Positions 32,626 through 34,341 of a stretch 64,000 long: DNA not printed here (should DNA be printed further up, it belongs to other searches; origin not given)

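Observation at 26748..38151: Unsaturated-uronate/KDG locus without KduI: two TIM-barrel plus Gfo/Idh/MocA pairs as candidate non-orthologous or oxidative-cleavage steps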

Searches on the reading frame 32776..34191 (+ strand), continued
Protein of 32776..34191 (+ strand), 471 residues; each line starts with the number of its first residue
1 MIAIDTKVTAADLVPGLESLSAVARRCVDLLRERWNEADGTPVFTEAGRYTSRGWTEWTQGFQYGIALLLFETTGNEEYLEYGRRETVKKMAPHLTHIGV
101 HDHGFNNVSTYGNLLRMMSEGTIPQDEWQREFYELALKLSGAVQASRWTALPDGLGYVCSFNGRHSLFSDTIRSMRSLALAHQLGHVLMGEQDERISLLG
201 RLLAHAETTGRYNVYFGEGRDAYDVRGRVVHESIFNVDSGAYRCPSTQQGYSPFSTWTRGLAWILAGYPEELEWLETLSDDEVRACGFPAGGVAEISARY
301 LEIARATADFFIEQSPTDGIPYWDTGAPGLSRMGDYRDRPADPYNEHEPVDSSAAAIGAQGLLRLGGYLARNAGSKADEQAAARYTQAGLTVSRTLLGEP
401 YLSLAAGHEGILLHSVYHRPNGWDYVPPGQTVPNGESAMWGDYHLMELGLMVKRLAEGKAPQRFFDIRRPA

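Call 33: search_protein_families(library=ncbifam, proteins=[L045:11374-11832:+, L088:10044-11000:+, L088:13377-14192:+, L088:14195-15343:+, L088:15350-16120:+, L088:16347-17759:+, L088:17785-19017:+], max_evalue=0.001)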
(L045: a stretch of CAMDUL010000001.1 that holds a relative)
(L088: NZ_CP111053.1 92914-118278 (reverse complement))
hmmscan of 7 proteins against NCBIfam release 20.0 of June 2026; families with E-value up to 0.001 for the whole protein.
L045:11374-11832:+ (152 aa): 8 families
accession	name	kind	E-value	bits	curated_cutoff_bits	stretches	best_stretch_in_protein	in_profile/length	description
TIGR03214.2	ura-cupin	equivalog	6.4e-08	32.4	200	1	27-107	39-121/249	(S)-ureidoglycine aminohydrolase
NF040771.1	AAH_UGLYAH2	exception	2.1e-07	30.4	350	1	32-107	60-136/267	bifunctional allantoicase/(S)-ureidoglycine aminohydrolase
TIGR01479.1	GMP_PMI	equivalog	5.9e-07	28.7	372.95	1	31-107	371-447/467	mannose-1-phosphate guanylyltransferase/mannose-6-phosphate isomerase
NF008376.0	PRK11171.1-5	equivalog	6.4e-07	28.8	338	1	32-107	65-141/278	(S)-ureidoglycine aminohydrolase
NF008373.0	PRK11171.1-2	equivalog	1.8e-06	27.3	445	1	35-107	68-141/274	(S)-ureidoglycine aminohydrolase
TIGR03404.1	bicupin_oxalic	subfamily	9.8e-06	24.9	254.2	1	32-108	242-323/367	bicupin, oxalate decarboxylase family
TIGR02272.1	gentisate_1_2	equivalog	0.00026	20.1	442.1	1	26-102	74-149/336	gentisate 1,2-dioxygenase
NF049940.1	MandnitrLy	equivalog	0.00049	19.9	140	1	31-120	31-122/130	(R)-mandelonitrile lyase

L088:10044-11000:+ (318 aa): 3 families
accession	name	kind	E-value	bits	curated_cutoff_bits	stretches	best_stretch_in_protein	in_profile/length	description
NF009688.0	PRK13209.1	subfamily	1.1e-07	31.1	317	1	179-315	137-275/286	L-ribulose-5-phosphate 3-epimerase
TIGR04379.1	myo_inos_iolE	equivalog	9.6e-07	28.6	290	1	176-257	129-214/290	myo-inosose-2 dehydratase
TIGR00542.1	hxl6Piso_put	equivalog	1.2e-05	24.8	272.15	1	207-312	166-267/279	L-ribulose-5-phosphate 3-epimerase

L088:13377-14192:+ (271 aa): 7 families
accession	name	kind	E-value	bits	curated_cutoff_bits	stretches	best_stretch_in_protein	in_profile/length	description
NF041099.2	keto_glucon_epim_IolO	equivalog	4e-10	39.5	300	1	72-203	86-214/269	5-keto-L-gluconate epimerase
NF007360.0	PRK09856.1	equivalog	1.5e-07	31.3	305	1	72-247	83-251/276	fructoselysine 3-epimerase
NF009689.0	PRK13210.1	subfamily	4e-07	29.5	200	1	66-256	82-268/286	L-ribulose-5-phosphate 3-epimerase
NF042435.1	DhshikDhtase_QuiC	equivalog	6e-07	28.3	1200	1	16-250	14-246/635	3-dehydroshikimate dehydratase QuiC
NF051856.1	PsicseEpim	equivalog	5e-06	26.5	300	1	117-256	131-257/287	D-psicose 3-epimerase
NF009688.0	PRK13209.1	subfamily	8e-06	25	317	1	68-252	88-262/286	L-ribulose-5-phosphate 3-epimerase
NF043033.1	OxoTetrIsom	equivalog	4.2e-05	23.4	325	1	74-187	79-190/251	2-oxo-tetronate isomerase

L088:14195-15343:+ (382 aa): 9 families
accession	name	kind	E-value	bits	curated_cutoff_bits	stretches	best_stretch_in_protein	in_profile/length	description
NF052479.1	LevoglcsnDh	equivalog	4.7e-18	65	650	1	59-284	50-286/386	levoglucosan dehydrogenase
TIGR04380.1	myo_inos_iolG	equivalog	5.3e-17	61.7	355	1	56-377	38-330/330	inositol 2-dehydrogenase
NF008607.0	PRK11579.1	subfamily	7.7e-11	41.6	330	1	79-219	61-195/346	oxidoreductase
NF007574.0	PRK10206.1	equivalog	1.4e-09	37.5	352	1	70-182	53-165/345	oxidoreductase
NF040723.1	UDP-GlcNAcDh_Arch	equivalog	7.6e-07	28.9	450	1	101-167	79-145/302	UDP-N-acetylglucosamine 3-dehydrogenase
NF041392.1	XylDh_Gfo6_Halo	equivalog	1.6e-06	27.2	350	1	89-181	89-181/350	D-xylose 1-dehydrogenase Gfo6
NF052679.1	InsChiInosDhIolG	equivalog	2.9e-05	23.3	540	1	97-167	81-152/343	bifunctional inositol 2-dehydrogenase/D-chiro-inositol 1-dehydrogenase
NF058561.1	BT_2158_fam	equivalog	0.00083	18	750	0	100-162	114-176/487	glycoside 3-dehydrogenase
NF058563.1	BT_2159_fam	equivalog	0.0009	18.4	650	0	62-132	42-112/350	disaccharide 3-dehydrogenase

L088:15350-16120:+ (256 aa): 226 families (the best 25 are shown)
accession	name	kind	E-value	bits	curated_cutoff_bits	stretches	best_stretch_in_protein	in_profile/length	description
NF009386.0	PRK12745.1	equivalog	2.3e-106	354.7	250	1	1-256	4-259/259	3-ketoacyl-ACP reductase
TIGR01830.1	3oxo_ACP_reduc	equivalog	1e-49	169.4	297.75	1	5-251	1-238/239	3-oxoacyl-[acyl-carrier-protein] reductase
NF005559.1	PRK07231.1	subfamily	9.8e-48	162.8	215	1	4-253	6-249/249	glucose 1-dehydrogenase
NF004198.0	PRK05653.1-3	equivalog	3.7e-45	154.3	296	1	3-253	8-248/248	3-oxoacyl-ACP reductase FabG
NF053807.1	RhamDHLra1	equivalog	3.1e-44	151.6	400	1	4-253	6-249/252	L-rhamnose 1-dehydrogenase Lra1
NF009466.0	PRK12826.1-2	subfamily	2.5e-43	148.3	222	1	4-253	5-246/248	3-oxoacyl-ACP reductase FabG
TIGR02415.1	23BDH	subfamily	1.8e-41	142.2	304.35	1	4-252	2-252/254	acetoin reductase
NF004197.0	PRK05653.1-1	equivalog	4.8e-41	141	332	1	4-253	9-248/249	3-oxoacyl-ACP reductase FabG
NF006070.0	PRK08213.1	subfamily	3.1e-39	135.1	279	1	4-253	14-258/259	gluconate 5-dehydrogenase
NF006072.0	PRK08217.1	subfamily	8.3e-39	133.9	298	1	4-253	7-253/253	3-ketoacyl-(acyl-carrier-protein) reductase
NF005390.0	PRK06935.1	equivalog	4.3e-38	131.1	369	1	4-251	17-255/258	2-dehydro-3-deoxy-D-gluconate 5-dehydrogenase KduD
NF009384.0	PRK12743.1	equivalog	4.3e-38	131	264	1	2-253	6-249/258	SDR family oxidoreductase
NF004778.0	PRK06124.1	equivalog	1.2e-37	129.7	303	1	4-254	13-255/256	SDR family oxidoreductase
NF052562.1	RADHDNL4305835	equivalog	1.2e-37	129.7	400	1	4-254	9-252/252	NADP-dependent (R)-specific alcohol dehydrogenase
NF005446.0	PRK07035.1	equivalog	1.8e-37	129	373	1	5-253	14-255/255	SDR family oxidoreductase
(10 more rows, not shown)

L088:16347-17759:+ (470 aa): 5 families
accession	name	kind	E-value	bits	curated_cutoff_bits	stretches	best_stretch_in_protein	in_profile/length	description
TIGR02119.1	panF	equivalog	4e-18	65.7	328.05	1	6-408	4-417/471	sodium/pantothenate symporter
TIGR00813.1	sss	superfamily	4.4e-14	52.4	184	1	33-392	1-381/411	sodium/solute symporter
TIGR02121.1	Na_Pro_sym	equivalog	1.5e-13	50.3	515.5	1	5-408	3-417/488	sodium/proline symporter PutP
TIGR03648.1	Na_symport_lg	subfamily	2.8e-09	36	320.75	1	10-203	6-190/547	VC_2705 family sodium/solute symporter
NF046076.1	monocarbox_MctP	equivalog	4.4e-08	32.2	625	1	25-340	25-347/481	monocarboxylate uptake permease MctP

L088:17785-19017:+ (410 aa): 11 families
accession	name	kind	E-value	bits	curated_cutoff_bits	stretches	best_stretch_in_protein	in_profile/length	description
TIGR04380.1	myo_inos_iolG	equivalog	1.4e-34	119.5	355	1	43-311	2-259/330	inositol 2-dehydrogenase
NF058561.1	BT_2158_fam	equivalog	4e-30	104.8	750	1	10-209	2-199/487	glycoside 3-dehydrogenase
NF040723.1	UDP-GlcNAcDh_Arch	equivalog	2.3e-24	86.5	450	1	43-252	1-189/302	UDP-N-acetylglucosamine 3-dehydrogenase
NF052479.1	LevoglcsnDh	equivalog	1.8e-20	73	650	1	92-241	60-203/386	levoglucosan dehydrogenase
NF052679.1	InsChiInosDhIolG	equivalog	6.4e-19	68.2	540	1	43-193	3-155/343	bifunctional inositol 2-dehydrogenase/D-chiro-inositol 1-dehydrogenase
NF041392.1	XylDh_Gfo6_Halo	equivalog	1.3e-18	67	350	1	41-305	15-276/350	D-xylose 1-dehydrogenase Gfo6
NF008607.0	PRK11579.1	subfamily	1.1e-16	60.8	330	1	91-283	50-229/346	oxidoreductase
NF058563.1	BT_2159_fam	equivalog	6.5e-13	48.4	650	1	43-189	1-146/350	disaccharide 3-dehydrogenase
NF007574.0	PRK10206.1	equivalog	8.4e-09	34.9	352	1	94-191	54-151/345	oxidoreductase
TIGR01409.1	TAT_signal_seq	domain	0.00027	21.1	16.7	1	10-35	3-27/29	twin-arginine translocation signal domain-containing protein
NF003991.0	PRK05472.1-5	equivalog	0.00064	19.7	198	1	9-133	49-174/211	redox-sensing transcriptional repressor Rex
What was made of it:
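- The Chondrinema locus carries a monocarboxylate-type symporter (call 33).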

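Call 34: search_protein_families(library=pfam, proteins=[L045:11374-11832:+, L088:16347-17759:+, L088:17785-19017:+, L088:10044-11000:+, L088:11019-11936:+], max_evalue=0.001)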
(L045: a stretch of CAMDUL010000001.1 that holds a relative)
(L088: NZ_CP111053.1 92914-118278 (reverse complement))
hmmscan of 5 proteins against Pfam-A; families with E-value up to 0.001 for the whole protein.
L045:11374-11832:+ (152 aa): 7 families
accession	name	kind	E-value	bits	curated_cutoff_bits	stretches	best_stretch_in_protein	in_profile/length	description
PF07883.17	Cupin_2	-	2.5e-19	69.2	27.2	1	39-108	2-70/70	Cupin domain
PF01050.24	MannoseP_isomer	-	3.6e-07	30.8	23.6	1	32-107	25-100/116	Mannose-6-phosphate isomerase C-terminal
PF00190.28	Cupin_1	-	7.5e-06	26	22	1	35-110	33-115/151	Cupin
PF02311.25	AraC_binding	-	7.8e-06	26.1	21.1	1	49-127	16-94/135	AraC-like ligand binding domain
PF05899.18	Cupin_3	-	1.5e-05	25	23.5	1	40-90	10-60/74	EutQ-like cupin domain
PF16867.11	DMSP_lyase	-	2.1e-05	24.8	27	1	22-102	82-160/162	Dimethlysulfonioproprionate lyase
PF21621.3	MPI_cupin_dom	-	0.0002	21.7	27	1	34-90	10-63/79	Mannose-6-phosphate isomerase, cupin domain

L088:16347-17759:+ (470 aa): 1 family
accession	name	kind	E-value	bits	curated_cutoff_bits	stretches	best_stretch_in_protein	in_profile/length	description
PF00474.23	SSF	-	3e-16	59.7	22.8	1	33-300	1-265/406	Sodium:solute symporter family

L088:17785-19017:+ (410 aa): 4 families
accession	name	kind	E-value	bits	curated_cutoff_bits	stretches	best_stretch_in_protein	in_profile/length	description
PF01408.29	GFO_IDH_MocA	-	6.2e-21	75.7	24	1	43-163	1-120/120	Oxidoreductase family, NAD-binding Rossmann fold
PF22725.1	GFO_IDH_MocA_C3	-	8.8e-20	71.4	27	1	171-303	1-124/124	GFO/IDH/MocA C-terminal domain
PF02894.22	GFO_IDH_MocA_C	-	1.6e-14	54.7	22.9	1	177-402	3-216/218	Oxidoreductase family, C-terminal alpha/beta domain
PF19051.5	GFO_IDH_MocA_C2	-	0.00052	20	23.3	0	349-405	171-228/254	Oxidoreductase family, C-terminal alpha/beta domain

L088:10044-11000:+ (318 aa): 1 family
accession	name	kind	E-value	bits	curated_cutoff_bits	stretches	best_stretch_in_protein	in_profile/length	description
PF01261.30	AP_endonuc_2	-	4.6e-12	46.6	31.1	1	175-308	101-244/249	Xylose isomerase-like TIM barrel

L088:11019-11936:+ (305 aa): 3 families
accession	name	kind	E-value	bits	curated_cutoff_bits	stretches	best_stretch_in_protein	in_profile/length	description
PF12833.13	HTH_18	-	1.4e-16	61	33.6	1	217-295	1-79/80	Helix-turn-helix domain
PF00165.29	HTH_AraC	-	2.2e-10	40.8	26.6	1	264-295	12-42/42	Bacterial regulatory helix-turn-helix proteins, AraC family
PF02311.25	AraC_binding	-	1.9e-07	31.3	21.1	1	46-158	17-120/135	AraC-like ligand binding domain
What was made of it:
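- The cupin passes Pfam MannoseP_isomer (30.8 bits against a cutoff of 23.6) (call 34).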

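Call 54: get_annotated_region(hit=H20, flank=6000)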
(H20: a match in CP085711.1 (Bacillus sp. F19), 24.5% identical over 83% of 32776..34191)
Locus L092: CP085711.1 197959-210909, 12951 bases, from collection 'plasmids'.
description: Bacillus sp. F19 plasmid unnamed, complete sequence
organism: Bacillus sp. F19 (NCBI taxid 2884833)
taxonomy: Bacteria; Bacillota; Bacilli; Bacillales; Bacillaceae; Bacillus; Bacillus sp. F19
host: -; source: single cell,soil; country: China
typing (MOB-suite, as given by PLSDB): non-mobilizable
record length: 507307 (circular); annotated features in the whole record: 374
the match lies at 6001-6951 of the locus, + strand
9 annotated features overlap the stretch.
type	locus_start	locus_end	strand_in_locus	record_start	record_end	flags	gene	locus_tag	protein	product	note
CDS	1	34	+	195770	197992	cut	-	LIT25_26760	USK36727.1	helix-turn-helix transcriptional regulator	-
CDS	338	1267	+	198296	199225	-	-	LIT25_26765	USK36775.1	ABC transporter permease subunit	-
CDS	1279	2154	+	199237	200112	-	-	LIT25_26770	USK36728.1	carbohydrate ABC transporter permease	-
CDS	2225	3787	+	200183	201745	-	-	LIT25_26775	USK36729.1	extracellular solute-binding protein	-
CDS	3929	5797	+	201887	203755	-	-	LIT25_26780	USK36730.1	DUF2264 domain-containing protein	-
CDS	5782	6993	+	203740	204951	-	-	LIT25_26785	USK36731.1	glycoside hydrolase family 88 protein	-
CDS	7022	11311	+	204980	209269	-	-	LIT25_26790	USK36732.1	endo-alpha-N-acetylgalactosaminidase family protein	-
CDS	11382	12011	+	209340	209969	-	-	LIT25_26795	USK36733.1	DUF624 domain-containing protein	-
CDS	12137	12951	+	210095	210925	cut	kduI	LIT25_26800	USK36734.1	5-dehydro-4-deoxy-D-glucuronate isomerase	-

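Call 56: predict_structure(alignment_id=A1)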
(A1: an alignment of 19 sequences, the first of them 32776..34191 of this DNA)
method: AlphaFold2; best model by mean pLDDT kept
length: 471 residues; sequences in the alignment: 19
mean_pLDDT: 78.9   pTM: 0.87
mean pLDDT of the five models: 78.9, 73.5, 73.1, 71.3, 70.4
residues with pLDDT >= 90: 219; 70-90: 120; 50-70: 61; < 50: 71
segments of 3 or more residues with pLDDT < 50: 216-226, 244-255, 324-348, 415-425, 431-439
pLDDT, mean of each block of 10 residues (from residue 1): 93 94 86 72 58 53 85 95 90 76 83 96 95 95 91 86 81 92 94 93 93 60 51 67 46 54 92 95 90 92 91 83 48 42 43 87 97 93 98 88 70 51 51 46 88 95 89 56
secondary structure, 60 per line:
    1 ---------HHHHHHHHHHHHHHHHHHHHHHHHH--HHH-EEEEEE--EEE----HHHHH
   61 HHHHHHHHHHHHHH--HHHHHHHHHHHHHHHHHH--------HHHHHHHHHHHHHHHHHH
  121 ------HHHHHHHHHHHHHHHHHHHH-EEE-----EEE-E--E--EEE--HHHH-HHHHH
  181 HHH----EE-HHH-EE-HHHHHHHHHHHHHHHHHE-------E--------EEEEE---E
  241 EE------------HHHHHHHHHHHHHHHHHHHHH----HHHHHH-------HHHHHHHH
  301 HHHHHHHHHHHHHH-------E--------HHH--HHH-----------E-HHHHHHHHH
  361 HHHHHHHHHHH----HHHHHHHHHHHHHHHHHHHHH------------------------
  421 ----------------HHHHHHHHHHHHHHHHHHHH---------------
elements in order: H10-34 E41-46 E49-51 H56-74 H77-94 H103-120 H127-146 E148-150 E156-158 E166-168 H171-174 H176-183 H198-214 E232-236 E240-242 H255-275 H280-285 H293-314 H352-371 H376-396 H437-456
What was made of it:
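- On GH88 unsaturated glucuronyl hydrolase: The AlphaFold2 model has pTM 0.87 (call 56). In the model's secondary structure, D170 directly follows strand 166-168 and precedes helix 171-183, which matches the strand-Asp-helix pattern of the canonical motif (call 56).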

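Call 58: fold_search(model_id=the predicted structure, library=pdb)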
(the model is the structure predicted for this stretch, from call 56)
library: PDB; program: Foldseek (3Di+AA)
matches with E <= 10: 401; with E <= 0.001: 19
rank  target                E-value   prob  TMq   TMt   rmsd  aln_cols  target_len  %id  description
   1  2fv0_A                8.2e-12  1.00  0.63  0.77   5.0       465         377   24  UGL_D88N/dGlcA-Glc-Rha-Glc (released 2006-05-30)
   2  1vd5                  8.2e-12  1.00  0.64  0.78   5.1       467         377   23  Crystal Structure of Unsaturated Glucuronyl Hydrolase, Responsible for the Degradation of Glycosaminoglycan, from Bacill (released 2004-07-13)
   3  2zzr                  2.2e-11  1.00  0.65  0.76   4.5       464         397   18  Crystal structure of unsaturated glucuronyl hydrolase from Streptcoccus agalactiae (released 2009-04-14)
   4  3wiw                  1.0e-10  1.00  0.64  0.80   4.6       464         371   18  Crystal structure of unsaturated glucuronyl hydrolase specific for heparin (released 2014-01-08)
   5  3anj                  7.3e-09  1.00  0.57  0.69   5.6       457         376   18  Crystal structure of unsaturated glucuronyl hydrolase from Streptcoccus agalactiae (released 2010-10-06)
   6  3vxd_C                8.3e-09  1.00  0.55  0.71   5.8       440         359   17  Crystal structure of unsaturated glucuronyl hydrolase mutant D115N from Streptcoccus agalactiae (released 2012-10-03)
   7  3wux                  1.1e-08  1.00  0.59  0.73   5.1       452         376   19  Crystal structure of unsaturated glucuronyl hydrolase mutant D115N/K370S from Streptococcus agalactiae (released 2014-05-28)
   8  3vxd_A                2.4e-08  1.00  0.55  0.71   5.9       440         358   17  Crystal structure of unsaturated glucuronyl hydrolase mutant D115N from Streptcoccus agalactiae (released 2012-10-03)
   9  3vxd_D                2.9e-07  1.00  0.54  0.70   5.8       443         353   17  Crystal structure of unsaturated glucuronyl hydrolase mutant D115N from Streptcoccus agalactiae (released 2012-10-03)
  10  3qwt_A                3.2e-06  1.00  0.52  0.63   7.1       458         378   14  The crystal structure of a possible member of GH105 family from Salmonella enterica subsp. enterica serovar Paratyphi  (released 2011-06-15)
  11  6shd_A                3.5e-06  1.00  0.48  0.63   7.1       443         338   12  Structure of the GH76A alpha-1,6-mannanase from Salegentibacter sp. HEL1_6 (released 2020-08-26)
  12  6y8f_A                1.0e-05  1.00  0.49  0.64   7.0       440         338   13  An inactive (D136N and D137N) variant of alpha-1,6-mannanase, GH76A of Salegentibacter sp. HEL1_6 in complex with alph (released 2021-03-31)
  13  6shm_A                4.5e-05  1.00  0.49  0.64   7.0       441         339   13  An inactive (D136A and D137A) variant of alpha-1,6-mannanase, GH76A of Salegentibacter sp. HEL1_6 in complex with alph (released 2020-09-09)
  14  6zbw_B                1.4e-04  1.00  0.46  0.61   7.2       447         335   11  Structure of the D125N mutant of the catalytic domain of the Bacillus circulans alpha-1,6 Mannanase in complex with an (released 2021-04-28)
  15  5agd_A                1.9e-04  1.00  0.47  0.62   6.9       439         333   10  An inactive (D125N) variant of the catalytic domain, BcGH76, of Bacillus circulans Aman6 in complex with alpha-1,6-man (released 2015-03-25)
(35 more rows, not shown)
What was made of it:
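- On GH88 unsaturated glucuronyl hydrolase: Foldseek's top PDB hits are 2FV0, 1VD5, 2ZZR and 3WIW, with E values of 8e-12 to 1e-10 and target-normalised TM-scores of 0.76-0.80 (call 58).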
